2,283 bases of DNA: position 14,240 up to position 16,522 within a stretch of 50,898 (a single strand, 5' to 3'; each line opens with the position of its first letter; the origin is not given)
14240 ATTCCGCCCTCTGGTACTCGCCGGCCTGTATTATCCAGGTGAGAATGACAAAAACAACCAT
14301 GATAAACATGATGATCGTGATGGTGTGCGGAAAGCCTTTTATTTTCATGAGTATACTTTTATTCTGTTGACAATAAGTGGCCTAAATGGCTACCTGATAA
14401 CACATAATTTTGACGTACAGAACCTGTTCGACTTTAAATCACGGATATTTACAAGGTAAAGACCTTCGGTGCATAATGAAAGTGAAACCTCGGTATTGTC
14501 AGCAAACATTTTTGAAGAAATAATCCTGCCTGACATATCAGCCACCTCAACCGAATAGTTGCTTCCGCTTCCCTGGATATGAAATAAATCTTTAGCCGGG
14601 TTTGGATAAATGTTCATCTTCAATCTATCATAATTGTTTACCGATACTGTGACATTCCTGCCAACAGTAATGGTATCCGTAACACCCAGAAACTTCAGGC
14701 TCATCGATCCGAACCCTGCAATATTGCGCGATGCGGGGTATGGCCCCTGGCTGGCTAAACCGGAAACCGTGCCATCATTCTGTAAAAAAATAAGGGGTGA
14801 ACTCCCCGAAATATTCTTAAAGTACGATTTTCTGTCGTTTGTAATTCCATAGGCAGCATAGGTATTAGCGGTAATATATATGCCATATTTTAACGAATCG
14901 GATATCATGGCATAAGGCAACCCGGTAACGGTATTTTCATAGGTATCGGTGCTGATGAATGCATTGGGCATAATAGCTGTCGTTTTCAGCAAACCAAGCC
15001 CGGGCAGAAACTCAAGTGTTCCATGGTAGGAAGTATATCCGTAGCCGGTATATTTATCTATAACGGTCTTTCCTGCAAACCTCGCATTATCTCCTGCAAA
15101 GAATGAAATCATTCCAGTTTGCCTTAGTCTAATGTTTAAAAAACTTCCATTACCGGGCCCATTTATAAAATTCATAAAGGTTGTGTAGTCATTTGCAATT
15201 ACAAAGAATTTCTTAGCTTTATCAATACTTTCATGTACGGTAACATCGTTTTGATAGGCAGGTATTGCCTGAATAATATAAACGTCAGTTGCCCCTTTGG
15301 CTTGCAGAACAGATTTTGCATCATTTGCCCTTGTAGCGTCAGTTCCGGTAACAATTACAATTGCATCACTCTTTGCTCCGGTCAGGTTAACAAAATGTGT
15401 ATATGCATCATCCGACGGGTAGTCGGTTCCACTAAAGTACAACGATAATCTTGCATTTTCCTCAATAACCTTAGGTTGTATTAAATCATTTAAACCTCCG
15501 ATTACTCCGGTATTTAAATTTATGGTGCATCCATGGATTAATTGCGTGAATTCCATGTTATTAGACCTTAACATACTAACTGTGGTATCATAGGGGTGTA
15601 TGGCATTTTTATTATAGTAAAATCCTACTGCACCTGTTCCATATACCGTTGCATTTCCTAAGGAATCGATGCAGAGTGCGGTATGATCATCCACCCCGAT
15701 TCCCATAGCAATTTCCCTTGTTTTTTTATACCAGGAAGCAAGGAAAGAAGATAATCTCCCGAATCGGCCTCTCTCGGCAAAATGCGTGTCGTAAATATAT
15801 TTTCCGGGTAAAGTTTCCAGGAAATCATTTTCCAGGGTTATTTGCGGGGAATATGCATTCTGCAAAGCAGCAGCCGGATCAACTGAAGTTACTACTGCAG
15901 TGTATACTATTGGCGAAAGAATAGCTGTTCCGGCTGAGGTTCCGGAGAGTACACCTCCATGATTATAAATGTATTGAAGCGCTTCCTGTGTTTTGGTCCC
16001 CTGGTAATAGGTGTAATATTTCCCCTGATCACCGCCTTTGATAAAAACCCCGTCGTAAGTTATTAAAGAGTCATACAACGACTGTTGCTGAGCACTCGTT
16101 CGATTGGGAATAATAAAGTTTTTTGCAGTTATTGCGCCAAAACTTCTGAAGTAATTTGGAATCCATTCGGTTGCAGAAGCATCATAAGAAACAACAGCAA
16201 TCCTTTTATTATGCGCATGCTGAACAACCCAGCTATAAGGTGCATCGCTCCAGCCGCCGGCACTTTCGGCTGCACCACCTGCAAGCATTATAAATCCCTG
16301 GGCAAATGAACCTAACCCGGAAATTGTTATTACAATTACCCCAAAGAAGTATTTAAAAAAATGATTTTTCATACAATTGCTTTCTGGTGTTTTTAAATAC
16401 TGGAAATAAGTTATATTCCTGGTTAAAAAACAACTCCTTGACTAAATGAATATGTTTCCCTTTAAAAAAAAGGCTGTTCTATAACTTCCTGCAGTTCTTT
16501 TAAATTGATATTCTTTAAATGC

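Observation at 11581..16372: Two T9SS-secreted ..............-like S51 peptidases flanking a YfcC-family transporter: candidate extracellular cyanophycin utilisation module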

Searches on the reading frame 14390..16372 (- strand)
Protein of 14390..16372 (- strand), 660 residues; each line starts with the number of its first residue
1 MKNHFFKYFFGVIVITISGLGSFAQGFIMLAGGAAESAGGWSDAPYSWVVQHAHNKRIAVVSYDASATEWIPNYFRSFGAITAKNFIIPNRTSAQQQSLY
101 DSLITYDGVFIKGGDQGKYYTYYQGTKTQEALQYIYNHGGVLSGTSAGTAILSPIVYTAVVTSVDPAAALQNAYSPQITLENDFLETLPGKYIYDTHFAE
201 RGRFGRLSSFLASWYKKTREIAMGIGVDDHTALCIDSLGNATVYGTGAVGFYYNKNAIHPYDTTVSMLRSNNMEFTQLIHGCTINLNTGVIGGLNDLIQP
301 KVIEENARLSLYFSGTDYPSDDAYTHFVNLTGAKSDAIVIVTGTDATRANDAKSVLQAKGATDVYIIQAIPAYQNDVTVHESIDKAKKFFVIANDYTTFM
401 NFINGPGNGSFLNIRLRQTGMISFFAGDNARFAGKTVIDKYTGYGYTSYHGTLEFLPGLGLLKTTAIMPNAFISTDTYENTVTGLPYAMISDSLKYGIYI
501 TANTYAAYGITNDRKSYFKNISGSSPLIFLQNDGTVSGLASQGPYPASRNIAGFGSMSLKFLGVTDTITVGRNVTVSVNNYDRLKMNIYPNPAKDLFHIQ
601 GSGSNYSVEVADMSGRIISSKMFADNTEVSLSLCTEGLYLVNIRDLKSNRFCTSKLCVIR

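Call 3: search_protein_families(library=pfam, proteins=[window:14390-16372:-], max_evalue=0.01)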
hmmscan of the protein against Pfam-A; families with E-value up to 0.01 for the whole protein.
window:14390-16372:- (660 aa): 2 families
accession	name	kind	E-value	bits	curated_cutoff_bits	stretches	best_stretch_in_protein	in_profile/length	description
PF18962.6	Por_Secre_tail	-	7.5e-11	42.6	27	1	588-649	1-68/75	Secretion system C-terminal sorting domain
PF03575.23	Peptidase_S51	-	1.9e-07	31.4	23.9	1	90-163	67-140/206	Peptidase family S51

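Call 4: search_protein_families(library=ncbifam, proteins=[window:14390-16372:-], max_evalue=0.01)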
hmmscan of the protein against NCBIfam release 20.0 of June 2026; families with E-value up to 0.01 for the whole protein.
window:14390-16372:- (660 aa): 3 families
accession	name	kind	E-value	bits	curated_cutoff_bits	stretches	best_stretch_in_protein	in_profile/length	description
TIGR02069.1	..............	equivalog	2e-23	83.1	126.6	1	29-256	2-219/250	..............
TIGR04183.1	Por_Secre_tail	domain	8e-09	35.4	23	1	588-645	1-60/72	T9SS type A sorting domain-containing protein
NF038113.1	T9SSA_dep_M36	equivalog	2.1e-08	32.8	885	1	575-649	782-861/869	T9SS-dependent M36 family metallopeptidase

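Call 10: search_solved_structures(query=window:14390-16372:-, max_evalue=1, show_alignments=3)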
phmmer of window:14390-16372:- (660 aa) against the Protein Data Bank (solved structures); distinct sequences matched with E-value up to 1: 6.
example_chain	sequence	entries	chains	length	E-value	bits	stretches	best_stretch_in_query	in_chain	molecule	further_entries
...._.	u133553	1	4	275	3.8e-13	52.1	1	73-258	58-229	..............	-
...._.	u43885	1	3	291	8.6e-07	31.1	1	22-281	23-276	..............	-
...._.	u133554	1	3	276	3.7e-06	29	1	26-281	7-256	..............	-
8glk_D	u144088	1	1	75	0.0055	18.6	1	587-645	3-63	Endonuclease I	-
5vm0_A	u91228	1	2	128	0.56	11.9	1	210-267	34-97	Camelid Nanobody VHH T9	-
5vlv_A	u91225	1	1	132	0.61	11.8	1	210-267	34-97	Single Domain Camelid Nanobody VHH T9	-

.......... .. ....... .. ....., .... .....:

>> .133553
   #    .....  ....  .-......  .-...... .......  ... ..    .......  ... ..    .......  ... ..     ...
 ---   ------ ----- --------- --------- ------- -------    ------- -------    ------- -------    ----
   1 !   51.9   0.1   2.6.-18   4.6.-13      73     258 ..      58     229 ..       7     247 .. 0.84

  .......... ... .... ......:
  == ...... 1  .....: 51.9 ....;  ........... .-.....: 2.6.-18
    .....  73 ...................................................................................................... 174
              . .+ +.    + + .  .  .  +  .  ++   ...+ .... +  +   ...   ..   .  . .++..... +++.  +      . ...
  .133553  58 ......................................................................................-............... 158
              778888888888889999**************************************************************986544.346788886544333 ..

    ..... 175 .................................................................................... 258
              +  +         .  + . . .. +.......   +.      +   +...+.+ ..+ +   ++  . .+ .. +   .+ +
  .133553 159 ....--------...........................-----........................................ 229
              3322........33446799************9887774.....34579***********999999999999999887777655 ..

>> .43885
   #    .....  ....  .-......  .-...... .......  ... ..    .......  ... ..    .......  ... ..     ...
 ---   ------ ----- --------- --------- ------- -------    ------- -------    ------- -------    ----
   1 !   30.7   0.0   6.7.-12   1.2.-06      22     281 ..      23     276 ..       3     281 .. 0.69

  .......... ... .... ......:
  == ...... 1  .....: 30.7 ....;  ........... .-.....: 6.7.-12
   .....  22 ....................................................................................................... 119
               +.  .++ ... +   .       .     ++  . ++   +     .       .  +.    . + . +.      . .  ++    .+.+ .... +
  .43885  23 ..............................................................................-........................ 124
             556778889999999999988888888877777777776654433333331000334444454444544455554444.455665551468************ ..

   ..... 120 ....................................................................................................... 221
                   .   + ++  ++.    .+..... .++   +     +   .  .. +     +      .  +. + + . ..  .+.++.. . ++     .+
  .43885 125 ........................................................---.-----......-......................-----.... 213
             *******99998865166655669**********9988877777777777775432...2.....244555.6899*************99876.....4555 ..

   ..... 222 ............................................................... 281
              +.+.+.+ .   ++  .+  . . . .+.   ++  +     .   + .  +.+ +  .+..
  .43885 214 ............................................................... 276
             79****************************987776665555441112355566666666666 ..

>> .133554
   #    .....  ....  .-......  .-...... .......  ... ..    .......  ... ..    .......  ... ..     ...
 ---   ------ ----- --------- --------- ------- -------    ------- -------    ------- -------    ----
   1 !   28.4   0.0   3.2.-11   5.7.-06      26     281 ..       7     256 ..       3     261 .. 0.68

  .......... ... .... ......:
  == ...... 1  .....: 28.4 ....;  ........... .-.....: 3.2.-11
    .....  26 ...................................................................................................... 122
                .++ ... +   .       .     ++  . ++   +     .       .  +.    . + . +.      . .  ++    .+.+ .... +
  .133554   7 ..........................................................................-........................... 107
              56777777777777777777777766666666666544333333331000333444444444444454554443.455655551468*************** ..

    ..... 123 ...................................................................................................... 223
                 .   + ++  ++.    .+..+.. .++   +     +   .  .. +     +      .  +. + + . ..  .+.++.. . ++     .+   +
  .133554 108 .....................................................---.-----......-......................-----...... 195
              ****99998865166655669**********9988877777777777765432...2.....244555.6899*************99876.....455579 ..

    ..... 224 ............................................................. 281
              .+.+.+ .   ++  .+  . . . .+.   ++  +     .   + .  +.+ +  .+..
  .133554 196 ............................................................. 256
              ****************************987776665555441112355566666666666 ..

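Call 12: find_homologous_proteins(query=window:14390-16372:-, max_evalue=0.00001)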
Query window:14390-16372:- (660 aa): 203 proteins with E <= 0.00001 among 8000 candidates; the best 120 are listed.
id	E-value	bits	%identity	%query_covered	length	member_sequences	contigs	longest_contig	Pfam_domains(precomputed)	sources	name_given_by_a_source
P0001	0.0e+0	1490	100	100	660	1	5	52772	PF18962.8,PF03575.24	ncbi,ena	-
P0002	0.0e+0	1108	76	97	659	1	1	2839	PF18962.8,PF03575.24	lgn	-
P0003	0.0e+0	1099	73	100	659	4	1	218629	PF18962.8,PF03575.24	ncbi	-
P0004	0.0e+0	1093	74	98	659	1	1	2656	PF18962.8,PF03575.24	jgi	jgi:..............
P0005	0.0e+0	1087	73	100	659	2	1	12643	PF18962.8,PF03575.24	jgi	jgi:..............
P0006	0.0e+0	1072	72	100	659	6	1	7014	PF18962.8,PF03575.24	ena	-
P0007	0.0e+0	1070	72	100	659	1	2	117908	PF18962.8,PF03575.24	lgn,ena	-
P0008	0.0e+0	1066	73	97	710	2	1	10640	PF18962.8,PF03575.24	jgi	-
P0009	0.0e+0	1063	74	97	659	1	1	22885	PF18962.8,PF03575.24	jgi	-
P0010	0.0e+0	1063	74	96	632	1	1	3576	PF18962.8,PF03575.24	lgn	-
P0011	0.0e+0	1063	72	97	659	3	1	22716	PF18962.8,PF03575.24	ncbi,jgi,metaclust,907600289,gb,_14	metaclust:\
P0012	0.0e+0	1061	71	100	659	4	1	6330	PF18962.8,PF03575.24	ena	-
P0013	0.0e+0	1053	69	100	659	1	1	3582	PF18962.8,PF03575.24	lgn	-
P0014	0.0e+0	1037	70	100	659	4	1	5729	PF18962.8,PF03575.24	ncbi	-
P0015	0.0e+0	1034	72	96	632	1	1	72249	PF18962.8,PF03575.24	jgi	jgi:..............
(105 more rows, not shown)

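Call 13: find_encoding_contigs(protein=window:14390-16372:-, flank=10000, max_places=6)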
Protein window:14390-16372:- (660 aa): 5 contigs read that carry it; 3 places shown.
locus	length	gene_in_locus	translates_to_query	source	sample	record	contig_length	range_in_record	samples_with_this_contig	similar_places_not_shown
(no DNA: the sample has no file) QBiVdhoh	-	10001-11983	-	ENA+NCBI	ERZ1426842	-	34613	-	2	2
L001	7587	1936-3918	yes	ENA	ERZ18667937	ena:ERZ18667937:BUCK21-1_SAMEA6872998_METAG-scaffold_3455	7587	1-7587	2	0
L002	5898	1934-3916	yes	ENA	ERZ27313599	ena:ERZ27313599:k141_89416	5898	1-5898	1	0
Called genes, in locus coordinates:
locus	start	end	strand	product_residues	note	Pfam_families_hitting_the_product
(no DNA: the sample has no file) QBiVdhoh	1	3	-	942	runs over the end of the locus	PF13802:Gal_mutarotas_2, PF01055:Glyco_hydro_31_2nd, PF21365:Glyco_hydro_31_3rd, PF17137:DUF5110 (weak)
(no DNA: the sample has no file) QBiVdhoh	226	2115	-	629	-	PF09087:Cyc-maltodext_N, PF00128:Alpha-amylase, PF10438:Cyc-maltodext_C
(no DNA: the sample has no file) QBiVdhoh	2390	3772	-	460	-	PF12771:SusD-like_2, PF12741:SusD-like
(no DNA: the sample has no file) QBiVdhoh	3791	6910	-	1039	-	PF13620:CarboxypepD_reg, PF13715:CarbopepD_reg_2, PF07715:Plug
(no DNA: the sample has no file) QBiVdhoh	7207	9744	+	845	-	PF22243:DUF5018-rel (weak), PF18962:Por_Secre_tail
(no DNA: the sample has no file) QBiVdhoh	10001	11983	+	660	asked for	PF03575:Peptidase_S51 (weak), PF18962:Por_Secre_tail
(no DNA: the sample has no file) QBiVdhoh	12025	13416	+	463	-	PF03606:DcuC, PF03806:ABG_transport (faint)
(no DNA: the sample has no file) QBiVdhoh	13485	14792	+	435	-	PF03575:Peptidase_S51 (weak), PF18962:Por_Secre_tail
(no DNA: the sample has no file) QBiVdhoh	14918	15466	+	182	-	PF07638:Sigma70_ECF, PF04542:Sigma70_r2, PF08281:Sigma70_r4_2, PF04545:Sigma70_r4 (weak)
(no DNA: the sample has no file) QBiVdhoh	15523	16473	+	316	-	PF04773:FecR, PF16344:FecR_C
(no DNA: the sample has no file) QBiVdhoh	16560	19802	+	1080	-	PF13620:CarboxypepD_reg (weak), PF13715:CarbopepD_reg_2, PF07715:Plug, PF00593:TonB_dep_Rec_b-barrel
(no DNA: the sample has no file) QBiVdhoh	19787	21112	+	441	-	PF14322:SusD-like_3, PF07980:SusD_RagB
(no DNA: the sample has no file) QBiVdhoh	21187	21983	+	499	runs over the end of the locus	PF00246:Peptidase_M14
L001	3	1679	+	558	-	?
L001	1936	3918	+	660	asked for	PF03575:Peptidase_S51 (weak), PF18962:Por_Secre_tail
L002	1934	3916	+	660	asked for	PF03575:Peptidase_S51 (weak), PF18962:Por_Secre_tail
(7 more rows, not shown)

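Call 15: find_related_loci(query=A1, collection=genome_contigs, flank=10000)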
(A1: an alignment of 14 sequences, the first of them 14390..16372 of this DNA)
Query A1 (660 aa) in genome_contigs; peptide patterns used: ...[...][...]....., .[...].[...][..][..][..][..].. (x = any residue, [..] = any of these).
599 stretches matched a pattern (row limit reached: there are more); 529 encode a relative of the query (tblastn E <= 1e-3); the best 80 are kept; 80 distinct loci.
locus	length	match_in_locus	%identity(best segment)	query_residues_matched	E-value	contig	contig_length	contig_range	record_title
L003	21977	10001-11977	73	1-660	0e+0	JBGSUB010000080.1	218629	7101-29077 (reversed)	MAG: Lentimicrobiaceae bacterium isolate JTS-AC422 k141_3269293, whole genome shotgun sequence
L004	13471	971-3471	53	21-648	0e+0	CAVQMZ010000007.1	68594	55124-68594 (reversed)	MAG: uncultured Bacteroidetes bacterium isolate MFD03804.bin.1.160 genome assembly, contig: contig_26225, whole genome s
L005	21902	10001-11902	53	25-659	0e+0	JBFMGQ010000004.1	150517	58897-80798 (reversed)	MAG: Bacteroidota bacterium isolate MAG301 MAG301_4, whole genome shotgun sequence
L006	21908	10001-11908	51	22-658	0e+0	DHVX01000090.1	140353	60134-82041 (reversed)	MAG TPA_asm: Bacteroidales bacterium UBA5197 UBA5197_contig_3688, whole genome shotgun sequence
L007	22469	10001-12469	50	7-643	0e+0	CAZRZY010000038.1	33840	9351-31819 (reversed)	MAG TPA_asm: uncultured Bacteroides sp. isolate SRP141376_co3_418 genome assembly, contig: NODE_3306_length_33840_cov_5.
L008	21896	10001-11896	48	24-657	0e+0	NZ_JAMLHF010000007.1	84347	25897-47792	MAG: Lentimicrobium sp. isolate ACE_NR_BACT3 ACE_NR_BACT3_7, whole genome shotgun sequence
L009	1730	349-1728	60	14-468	0e+0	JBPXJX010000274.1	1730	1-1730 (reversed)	MAG: Bacteroidales bacterium isolate mt_P9 k141_206412, whole genome shotgun sequence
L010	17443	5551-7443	35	26-660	5e-127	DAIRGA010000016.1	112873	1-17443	MAG TPA_asm: Bacteroidales bacterium isolate CTOTU29519 NODE_102_length_112873_cov_11.499397, whole genome shotgun seque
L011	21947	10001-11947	38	1-643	2e-125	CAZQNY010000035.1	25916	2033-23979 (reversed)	MAG TPA_asm: uncultured Bacteroidales bacterium isolate binchicken_co42_502 genome assembly, contig: NODE_2111_length_25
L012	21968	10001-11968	36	3-649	5e-125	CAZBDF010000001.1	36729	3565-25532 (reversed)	MAG TPA_asm: uncultured Lentimicrobiaceae bacterium isolate binchicken_co243_188 genome assembly, contig: NODE_727_lengt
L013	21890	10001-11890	36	23-645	2e-124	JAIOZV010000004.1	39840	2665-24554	MAG: Bacteroidales bacterium isolate Tobar13m-G16 Tobar13m-C1187, whole genome shotgun sequence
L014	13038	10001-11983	36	11-658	2e-121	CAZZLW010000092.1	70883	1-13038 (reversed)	MAG TPA_asm: uncultured Cytophagales bacterium isolate binchicken_co23_212 genome assembly, contig: k141_1027790, whole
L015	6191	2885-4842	35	9-660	2e-120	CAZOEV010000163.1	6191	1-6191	MAG TPA_asm: uncultured Lentimicrobiaceae bacterium isolate binchicken_co51_64 genome assembly, contig: NODE_5889_length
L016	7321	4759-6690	37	10-644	2e-120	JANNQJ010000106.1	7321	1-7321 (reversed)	MAG: Cyclobacteriaceae bacterium isolate SOY_31_metabat_463 SOY_31_k141_2072084, whole genome shotgun sequence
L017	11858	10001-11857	37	26-647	2e-117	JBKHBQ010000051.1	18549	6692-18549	MAG: Bacteroidales bacterium isolate D1M01_6 NODE_4385_length_18549_cov_5.136747, whole genome shotgun sequence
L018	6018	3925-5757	37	25-643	3e-117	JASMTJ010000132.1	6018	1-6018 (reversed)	MAG: Bacteroidales bacterium isolate GSC-VFA-60_REP7 CoA_60C_k149_56281, whole genome shotgun sequence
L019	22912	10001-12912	34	26-647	1e-108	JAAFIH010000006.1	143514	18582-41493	MAG: Cytophagales bacterium isolate bin10.concoct.b28b32b33.016 WN_Cytophagales_18_scaffold_6, whole genome shotgun sequ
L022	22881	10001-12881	34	12-640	4e-104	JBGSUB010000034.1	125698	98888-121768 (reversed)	MAG: Lentimicrobiaceae bacterium isolate JTS-AC422 k141_2180514, whole genome shotgun sequence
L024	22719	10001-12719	35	22-656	4e-103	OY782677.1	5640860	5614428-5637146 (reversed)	MAG: Bacteroidales bacterium isolate 20de20eb-1543-480f-a7de-dbc982fee115 genome assembly, chromosome: 1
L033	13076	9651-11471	33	22-618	7e-93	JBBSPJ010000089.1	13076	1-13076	MAG: Cytophagales bacterium isolate LS6_sbin.53 LS6_sbin.53_K_879549_L_13076_cov_24.3777, whole genome shotgun sequence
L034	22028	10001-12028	31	3-660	7e-86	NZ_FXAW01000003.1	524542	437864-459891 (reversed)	Marivirga sericea strain DSM 4125, whole genome shotgun sequence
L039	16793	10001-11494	32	7-503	2e-69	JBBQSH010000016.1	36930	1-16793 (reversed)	MAG: Ignavibacteriales bacterium isolate Co_metawrap_1736 Cmw_1736_k141_9595207_length_36930_cov_23.9775, whole genome s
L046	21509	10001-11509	31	12-508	1e-66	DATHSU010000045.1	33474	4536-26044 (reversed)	MAG TPA_asm: Ignavibacteriaceae bacterium isolate SMAG_U16059 k141_938932, whole genome shotgun sequence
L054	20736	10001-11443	29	24-503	9e-62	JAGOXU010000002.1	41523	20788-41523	MAG: Ignavibacterium sp. isolate Gw_Inlet_bin_290 Gw_Inlet_422_length_41523_cov_5.130013, whole genome shotgun sequence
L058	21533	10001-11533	28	23-530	7e-54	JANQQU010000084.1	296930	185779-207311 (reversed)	MAG: Calditrichia bacterium isolate IP29b_bin.38 k99_1209710, whole genome shotgun sequence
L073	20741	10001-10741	35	41-287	9e-40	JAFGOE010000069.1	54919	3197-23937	MAG: candidate division KSB1 bacterium isolate Zod_Metabat.605 k87_4449435, whole genome shotgun sequence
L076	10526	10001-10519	41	23-196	7e-39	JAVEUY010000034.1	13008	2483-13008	MAG: Ignavibacteriaceae bacterium isolate BF4_103 NODE_15245_length_13008_cov_3.061020_Biofilm4, whole genome shotgun se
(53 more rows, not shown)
